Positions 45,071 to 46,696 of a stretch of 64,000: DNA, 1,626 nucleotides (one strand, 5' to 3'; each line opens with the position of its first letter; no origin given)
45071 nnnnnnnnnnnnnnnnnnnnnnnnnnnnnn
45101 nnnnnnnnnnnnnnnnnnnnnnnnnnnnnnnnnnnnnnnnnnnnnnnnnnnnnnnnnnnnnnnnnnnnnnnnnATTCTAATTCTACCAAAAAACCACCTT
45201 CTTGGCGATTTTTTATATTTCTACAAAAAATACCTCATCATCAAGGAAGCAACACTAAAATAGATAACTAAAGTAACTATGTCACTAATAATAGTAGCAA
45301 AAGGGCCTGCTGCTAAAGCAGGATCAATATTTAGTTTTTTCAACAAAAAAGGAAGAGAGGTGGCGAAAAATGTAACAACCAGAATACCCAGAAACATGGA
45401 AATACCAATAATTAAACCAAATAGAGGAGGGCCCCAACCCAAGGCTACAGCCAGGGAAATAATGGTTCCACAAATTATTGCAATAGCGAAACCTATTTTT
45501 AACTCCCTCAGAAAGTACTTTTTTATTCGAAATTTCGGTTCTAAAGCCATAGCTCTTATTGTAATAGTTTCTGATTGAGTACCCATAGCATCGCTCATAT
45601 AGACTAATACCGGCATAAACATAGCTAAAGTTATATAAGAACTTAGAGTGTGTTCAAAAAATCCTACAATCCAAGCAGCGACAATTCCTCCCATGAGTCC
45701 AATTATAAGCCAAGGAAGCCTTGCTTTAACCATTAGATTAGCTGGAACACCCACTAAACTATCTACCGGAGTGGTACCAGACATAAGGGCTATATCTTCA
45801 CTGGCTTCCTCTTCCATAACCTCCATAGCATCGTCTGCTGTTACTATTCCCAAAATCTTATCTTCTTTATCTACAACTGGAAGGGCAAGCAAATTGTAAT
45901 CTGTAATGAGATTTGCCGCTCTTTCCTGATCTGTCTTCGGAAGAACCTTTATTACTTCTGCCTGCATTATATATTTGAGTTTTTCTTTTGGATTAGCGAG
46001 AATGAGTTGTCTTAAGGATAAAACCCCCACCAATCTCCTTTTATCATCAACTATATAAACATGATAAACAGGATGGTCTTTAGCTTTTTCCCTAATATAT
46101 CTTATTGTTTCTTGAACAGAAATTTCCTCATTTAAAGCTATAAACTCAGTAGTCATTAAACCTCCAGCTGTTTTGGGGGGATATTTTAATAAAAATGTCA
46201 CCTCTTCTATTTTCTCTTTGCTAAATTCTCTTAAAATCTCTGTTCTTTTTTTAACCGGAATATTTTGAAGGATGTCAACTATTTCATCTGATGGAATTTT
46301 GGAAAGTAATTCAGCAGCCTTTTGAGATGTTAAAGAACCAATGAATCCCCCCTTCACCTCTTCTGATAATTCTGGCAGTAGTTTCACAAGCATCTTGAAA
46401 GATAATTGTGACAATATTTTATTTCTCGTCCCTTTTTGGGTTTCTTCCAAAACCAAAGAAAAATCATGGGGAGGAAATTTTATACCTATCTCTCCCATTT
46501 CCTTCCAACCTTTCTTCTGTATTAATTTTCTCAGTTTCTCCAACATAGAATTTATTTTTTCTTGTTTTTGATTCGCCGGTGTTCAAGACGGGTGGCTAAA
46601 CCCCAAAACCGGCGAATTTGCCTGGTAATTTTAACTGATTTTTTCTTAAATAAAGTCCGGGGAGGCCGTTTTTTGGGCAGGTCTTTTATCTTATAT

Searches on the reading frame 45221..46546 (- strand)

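Call 39: search_protein_families(library=pfam, proteins=[window:45221-46546:-], max_evalue=0.0001)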
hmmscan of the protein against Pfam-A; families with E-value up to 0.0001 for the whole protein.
window:45221-46546:- (441 aa): 3 families
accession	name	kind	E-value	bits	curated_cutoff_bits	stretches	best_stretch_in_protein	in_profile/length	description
PF01769.21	MgtE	-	1.4e-25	90.4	27.6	1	311-432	1-125/125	Divalent cation transporter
PF00571.33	CBS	-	3.2e-20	72.6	24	2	193-245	4-56/57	CBS domain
PF03448.22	MgtE_N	-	1.6e-18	67.5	25.9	1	25-124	2-101/102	MgtE intracellular N domain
